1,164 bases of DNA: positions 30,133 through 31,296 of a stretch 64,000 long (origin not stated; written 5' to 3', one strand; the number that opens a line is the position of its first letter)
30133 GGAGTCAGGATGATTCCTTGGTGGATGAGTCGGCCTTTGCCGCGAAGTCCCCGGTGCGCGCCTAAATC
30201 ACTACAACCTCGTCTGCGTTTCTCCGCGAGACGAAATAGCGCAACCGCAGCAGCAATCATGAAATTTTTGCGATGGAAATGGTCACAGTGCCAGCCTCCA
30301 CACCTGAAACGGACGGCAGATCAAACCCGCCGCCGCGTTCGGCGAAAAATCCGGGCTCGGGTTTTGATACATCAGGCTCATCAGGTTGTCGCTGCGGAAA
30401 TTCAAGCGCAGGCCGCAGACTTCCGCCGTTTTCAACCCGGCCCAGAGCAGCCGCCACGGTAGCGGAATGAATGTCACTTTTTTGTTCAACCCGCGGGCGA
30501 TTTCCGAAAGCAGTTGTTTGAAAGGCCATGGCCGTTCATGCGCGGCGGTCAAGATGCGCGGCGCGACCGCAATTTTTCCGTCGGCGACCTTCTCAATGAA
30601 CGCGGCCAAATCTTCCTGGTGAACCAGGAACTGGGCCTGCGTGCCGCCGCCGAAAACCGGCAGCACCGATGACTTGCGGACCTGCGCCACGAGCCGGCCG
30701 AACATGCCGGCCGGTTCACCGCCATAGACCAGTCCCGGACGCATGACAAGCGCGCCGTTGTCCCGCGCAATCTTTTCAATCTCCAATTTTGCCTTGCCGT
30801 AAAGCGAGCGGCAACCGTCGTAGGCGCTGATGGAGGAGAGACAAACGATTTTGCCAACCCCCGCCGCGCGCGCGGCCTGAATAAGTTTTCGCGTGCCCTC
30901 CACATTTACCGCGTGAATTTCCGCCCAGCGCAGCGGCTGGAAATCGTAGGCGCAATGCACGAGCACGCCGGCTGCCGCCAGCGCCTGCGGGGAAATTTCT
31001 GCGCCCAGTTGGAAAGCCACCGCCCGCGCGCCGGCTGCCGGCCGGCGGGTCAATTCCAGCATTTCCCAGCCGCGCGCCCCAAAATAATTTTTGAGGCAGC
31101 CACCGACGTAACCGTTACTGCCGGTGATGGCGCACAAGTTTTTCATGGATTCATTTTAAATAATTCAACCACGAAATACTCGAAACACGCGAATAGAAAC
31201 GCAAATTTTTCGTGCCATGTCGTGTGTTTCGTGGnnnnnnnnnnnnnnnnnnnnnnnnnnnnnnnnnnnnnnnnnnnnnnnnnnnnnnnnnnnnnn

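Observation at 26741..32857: Polyprenyl-phosphate sugar synthase, GT-C-like protein, SDR and flavoprotein: possible lipid-linked sugar epimerisation module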

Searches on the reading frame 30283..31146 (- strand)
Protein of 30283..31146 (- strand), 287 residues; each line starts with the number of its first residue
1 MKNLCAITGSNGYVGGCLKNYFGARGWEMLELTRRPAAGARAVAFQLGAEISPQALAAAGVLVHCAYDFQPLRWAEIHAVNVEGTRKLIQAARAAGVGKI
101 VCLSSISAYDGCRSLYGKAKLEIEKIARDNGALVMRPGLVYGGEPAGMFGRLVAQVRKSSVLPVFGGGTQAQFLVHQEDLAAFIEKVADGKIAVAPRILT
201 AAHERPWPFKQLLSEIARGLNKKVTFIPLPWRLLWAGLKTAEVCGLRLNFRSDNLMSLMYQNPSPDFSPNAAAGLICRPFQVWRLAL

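Call 4: search_protein_families(library=pfam, proteins=[window:30283-31146:-])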
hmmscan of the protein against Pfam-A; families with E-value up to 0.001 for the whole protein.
window:30283-31146:- (287 aa): 4 families
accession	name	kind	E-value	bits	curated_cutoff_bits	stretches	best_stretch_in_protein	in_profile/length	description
PF01370.27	Epimerase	-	5.2e-14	52.7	20.9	1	6-189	2-226/240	NAD dependent epimerase/dehydratase family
PF04321.23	RmlD_sub_bind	-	5.5e-08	32.7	27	1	7-193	5-202/287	RmlD substrate binding domain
PF01073.25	3Beta_HSD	-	3.2e-05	23.5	22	1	61-108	71-119/280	3-beta hydroxysteroid dehydrogenase/isomerase family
PF02719.21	Polysacc_synt_2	-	0.00078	19.2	20.2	0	75-128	98-150/293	Polysaccharide biosynthesis protein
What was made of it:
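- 30283..31146 (-): Extended SDR of 287 aa, probably a keto-sugar reductase. No TM segment or signal peptide. PF01370 (call 4).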

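Call 6: search_protein_families(library=ncbifam, proteins=[window:30283-31146:-], max_evalue=0.1)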
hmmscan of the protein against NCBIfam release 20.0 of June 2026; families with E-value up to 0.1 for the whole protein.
window:30283-31146:- (287 aa): 16 families
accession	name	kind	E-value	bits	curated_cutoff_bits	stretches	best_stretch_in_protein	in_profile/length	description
NF004520.0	PRK05865.1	equivalog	2e-08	32.6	1509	1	6-204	4-188/854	sugar epimerase family protein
TIGR03466.1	HpnA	hypoth_equivalog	7.7e-08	31.6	367.65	1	7-108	5-116/327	hopanoid-associated sugar epimerase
TIGR01214.1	rmlD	equivalog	2.7e-06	26.7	224.05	1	6-165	3-176/285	dTDP-4-dehydrorhamnose reductase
NF042422.1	oxyalk_red_OleD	equivalog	2.9e-06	26.9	580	1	7-108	5-113/329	2-alkyl-3-oxoalkanoate reductase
TIGR01777.1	yfcH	hypoth_equivalog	4.2e-06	26.5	207.35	2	6-109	2-116/292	TIGR01777 family oxidoreductase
NF041293.1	G6PDh_Azf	equivalog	2.8e-05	23.7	400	1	5-142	5-153/252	NAD-dependent glucose-6-phosphate dehydrogenase Azf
NF058621.1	DiazavRedAvaA7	equivalog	3.9e-05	23.4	400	1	7-104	5-113/304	3-diazoavenalumate denitrifying reductase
NF052578.1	StrlDmthSdmBMthl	equivalog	8.8e-05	22.4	600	1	75-108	83-116/328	sterol demethylase protein SdmB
TIGR03589.1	PseB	equivalog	0.00045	19.3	407.75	1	75-127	95-146/324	UDP-N-acetylglucosamine 4,6-dehydratase (inverting)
NF047837.1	UDPAcbARedWbcJ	equivalog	0.0085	15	500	1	7-127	5-114/372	UDP-2-acetamido-2,6-beta-L-arabino-hexul-4-ose reductase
NF050030.1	thlkprotThyD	equivalog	0.011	14.9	400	0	5-43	3-41/305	thylakoid membrane protein ThyD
TIGR04180.1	EDH_00030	hypoth_equivalog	0.021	13.9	475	1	80-111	96-127/297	NAD-dependent 4,6-dehydratase LegB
TIGR04130.1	FnlA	equivalog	0.027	13.4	730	1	67-128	89-146/337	UDP-N-acetylglucosamine 4,6-dehydratase/5-epimerase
NF005539.0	PRK07201.1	equivalog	0.067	11.9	549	0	55-110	74-129/657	SDR family oxidoreductase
TIGR01963.1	PHB_DH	subfamily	0.068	12.4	307.05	0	62-119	90-153/255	3-hydroxybutyrate dehydrogenase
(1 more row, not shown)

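Call 29: search_solved_structures(query=window:30283-31146:-, max_evalue=0.001)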
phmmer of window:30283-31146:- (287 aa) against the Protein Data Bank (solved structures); distinct sequences matched with E-value up to 0.001: 5.
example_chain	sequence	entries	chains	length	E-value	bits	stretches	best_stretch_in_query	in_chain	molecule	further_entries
9g83_P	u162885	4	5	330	8.8e-07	32.1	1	4-230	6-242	NAD-dependent epimerase/dehydratase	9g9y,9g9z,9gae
3wj7_A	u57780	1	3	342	1.4e-06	31.4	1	2-112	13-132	Putative oxidoreductase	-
4id9_A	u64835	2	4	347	7.6e-06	29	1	4-110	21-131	SHORT-CHAIN DEHYDROGENASE/REDUCTASE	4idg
7b0n_P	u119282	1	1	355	0.0001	25.3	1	76-241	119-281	Epimerase domain-containing protein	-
6gcs_E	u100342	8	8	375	0.00011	25.1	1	76-241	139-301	NUEM SUBUNIT | Subunit NUEM of NADH:Ubiquinone Oxidoreductase (Complex I) | NADH-ubiquinone oxidoreductase 40 kDa subunit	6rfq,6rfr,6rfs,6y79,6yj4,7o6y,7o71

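Call 79: search_solved_structures(query=A5, max_evalue=0.001)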
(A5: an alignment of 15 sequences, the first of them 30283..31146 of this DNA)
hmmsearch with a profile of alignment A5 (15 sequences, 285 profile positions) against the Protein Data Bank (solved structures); distinct sequences matched with E-value up to 0.001: 131 (the best 60 are shown).
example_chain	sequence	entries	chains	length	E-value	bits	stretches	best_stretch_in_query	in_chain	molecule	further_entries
3wj7_A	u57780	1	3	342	6.2e-16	61.7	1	3-109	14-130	Putative oxidoreductase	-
6jkg_A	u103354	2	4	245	3.8e-15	59.1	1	2-113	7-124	Sterol-4-alpha-carboxylate 3-dehydrogenase, decarboxylating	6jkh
9g83_P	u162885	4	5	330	1.1e-14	57.6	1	4-232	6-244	NAD-dependent epimerase/dehydratase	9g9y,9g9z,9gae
6kv9_A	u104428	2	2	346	2.1e-14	56.7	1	6-218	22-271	MoeE5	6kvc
4id9_A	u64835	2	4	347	1.1e-13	54.3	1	4-110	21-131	SHORT-CHAIN DEHYDROGENASE/REDUCTASE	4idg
2ydx_A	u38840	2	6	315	1.6e-12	50.5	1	5-191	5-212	METHIONINE ADENOSYLTRANSFERASE 2 SUBUNIT BETA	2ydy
4ndn_E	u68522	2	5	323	1.9e-12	50.3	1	5-192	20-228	Methionine adenosyltransferase 2 subunit beta | Isoform 2 of Methionine adenosyltransferase 2 subunit beta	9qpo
8rdg_A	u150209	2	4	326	2e-12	50.2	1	6-219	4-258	SDR family NAD(P)-dependent oxidoreductase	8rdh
4ktt_E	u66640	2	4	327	2e-12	50.2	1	5-192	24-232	Methionine adenosyltransferase 2 subunit beta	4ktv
30gd_E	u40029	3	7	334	2.1e-12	50.1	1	5-191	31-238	Isoform 1 of Methionine adenosyltransferase 2 subunit beta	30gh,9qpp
3ehe_A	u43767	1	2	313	4.9e-12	48.9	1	5-222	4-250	UDP-glucose 4-epimerase (GalE-1)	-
8rdi_A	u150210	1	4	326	1.5e-11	47.3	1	6-219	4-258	SDR family NAD(P)-dependent oxidoreductase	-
8esw_A9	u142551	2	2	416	1.8e-11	47.1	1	6-222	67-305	NADH dehydrogenase (Ubiquinone) 39 kDa subunit, isoform A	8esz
8b9z_P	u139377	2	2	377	2.7e-11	46.5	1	6-222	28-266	NADH dehydrogenase (Ubiquinone) 39 kDa subunit, isoform A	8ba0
6zl6_A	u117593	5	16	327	6.4e-10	42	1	6-225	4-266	Epimerase domain-containing protein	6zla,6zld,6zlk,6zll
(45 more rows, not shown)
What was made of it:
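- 30283..31146 (-): The profile hits generic extended SDRs: NSDHL, MoeE5, NDUFA9, GalE and RmlD (call 79).
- The SDR belongs to the extended SDR class, which mostly acts on nucleotide sugars (calls 4, 79). Weak SDR matches to 3Beta_HSD (3e-5), HpnA, OleD, sterol demethylase SdmB and NSDHL (calls 4, 6, 79).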
